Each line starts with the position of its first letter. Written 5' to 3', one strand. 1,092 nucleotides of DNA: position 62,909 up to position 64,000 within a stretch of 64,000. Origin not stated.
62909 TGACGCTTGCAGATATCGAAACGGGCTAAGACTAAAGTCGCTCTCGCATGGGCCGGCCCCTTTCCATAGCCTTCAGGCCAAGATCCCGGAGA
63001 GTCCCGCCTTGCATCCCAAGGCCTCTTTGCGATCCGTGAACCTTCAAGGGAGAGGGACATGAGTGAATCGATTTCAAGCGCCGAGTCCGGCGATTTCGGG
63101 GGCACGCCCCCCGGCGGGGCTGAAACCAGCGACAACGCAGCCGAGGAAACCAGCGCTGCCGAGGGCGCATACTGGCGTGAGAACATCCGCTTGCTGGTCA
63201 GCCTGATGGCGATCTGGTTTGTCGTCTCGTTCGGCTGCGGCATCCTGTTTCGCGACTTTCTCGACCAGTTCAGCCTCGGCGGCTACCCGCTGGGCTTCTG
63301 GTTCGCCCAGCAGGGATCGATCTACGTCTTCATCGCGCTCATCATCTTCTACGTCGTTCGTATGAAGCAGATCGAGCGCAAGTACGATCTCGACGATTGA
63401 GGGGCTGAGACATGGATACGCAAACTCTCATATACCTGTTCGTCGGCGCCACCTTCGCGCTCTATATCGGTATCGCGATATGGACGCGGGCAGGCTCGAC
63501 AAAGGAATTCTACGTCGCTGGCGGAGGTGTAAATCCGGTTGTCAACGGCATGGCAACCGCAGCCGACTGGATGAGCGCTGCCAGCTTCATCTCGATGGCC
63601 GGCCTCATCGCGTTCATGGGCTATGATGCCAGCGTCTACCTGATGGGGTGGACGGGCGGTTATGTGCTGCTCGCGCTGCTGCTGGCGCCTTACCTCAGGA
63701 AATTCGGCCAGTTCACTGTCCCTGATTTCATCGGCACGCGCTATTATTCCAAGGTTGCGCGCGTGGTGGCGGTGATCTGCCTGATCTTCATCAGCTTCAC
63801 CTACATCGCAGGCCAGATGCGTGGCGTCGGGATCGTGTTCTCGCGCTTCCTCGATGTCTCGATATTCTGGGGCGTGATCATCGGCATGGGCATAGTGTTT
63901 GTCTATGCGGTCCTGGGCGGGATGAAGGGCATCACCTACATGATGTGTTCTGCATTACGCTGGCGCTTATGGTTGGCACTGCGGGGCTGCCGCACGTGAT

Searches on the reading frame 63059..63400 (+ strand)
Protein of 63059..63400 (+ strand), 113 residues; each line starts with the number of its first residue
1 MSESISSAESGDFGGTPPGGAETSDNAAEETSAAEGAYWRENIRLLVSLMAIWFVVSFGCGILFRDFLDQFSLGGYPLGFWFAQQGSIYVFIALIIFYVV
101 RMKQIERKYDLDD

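Call 54: search_protein_families(library=pfam, proteins=[window:63059-63400:+], max_evalue=0.00001)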
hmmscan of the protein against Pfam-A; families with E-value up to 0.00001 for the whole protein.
window:63059-63400:+ (113 aa): 1 family
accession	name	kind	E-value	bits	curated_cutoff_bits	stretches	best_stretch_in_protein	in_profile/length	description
PF13937.11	DUF4212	-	1.3e-33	115.7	30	1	37-111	3-78/79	Domain of unknown function (DUF4212)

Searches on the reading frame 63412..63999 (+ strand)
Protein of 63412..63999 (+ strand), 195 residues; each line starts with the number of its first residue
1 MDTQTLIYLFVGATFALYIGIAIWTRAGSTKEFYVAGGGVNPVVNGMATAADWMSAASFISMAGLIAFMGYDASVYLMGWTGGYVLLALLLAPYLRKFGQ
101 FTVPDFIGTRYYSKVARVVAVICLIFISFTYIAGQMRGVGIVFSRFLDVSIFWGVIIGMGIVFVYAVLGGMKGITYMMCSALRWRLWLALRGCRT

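Call 54: search_protein_families(library=pfam, proteins=[window:63412-63999:+], max_evalue=0.00001)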
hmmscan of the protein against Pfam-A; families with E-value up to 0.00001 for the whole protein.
window:63412-63999:+ (195 aa): 1 family
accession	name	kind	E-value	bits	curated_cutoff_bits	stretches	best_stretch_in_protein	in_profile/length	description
PF00474.23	SSF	-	5.7e-24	85.2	22.8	1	33-176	1-145/406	Sodium:solute symporter family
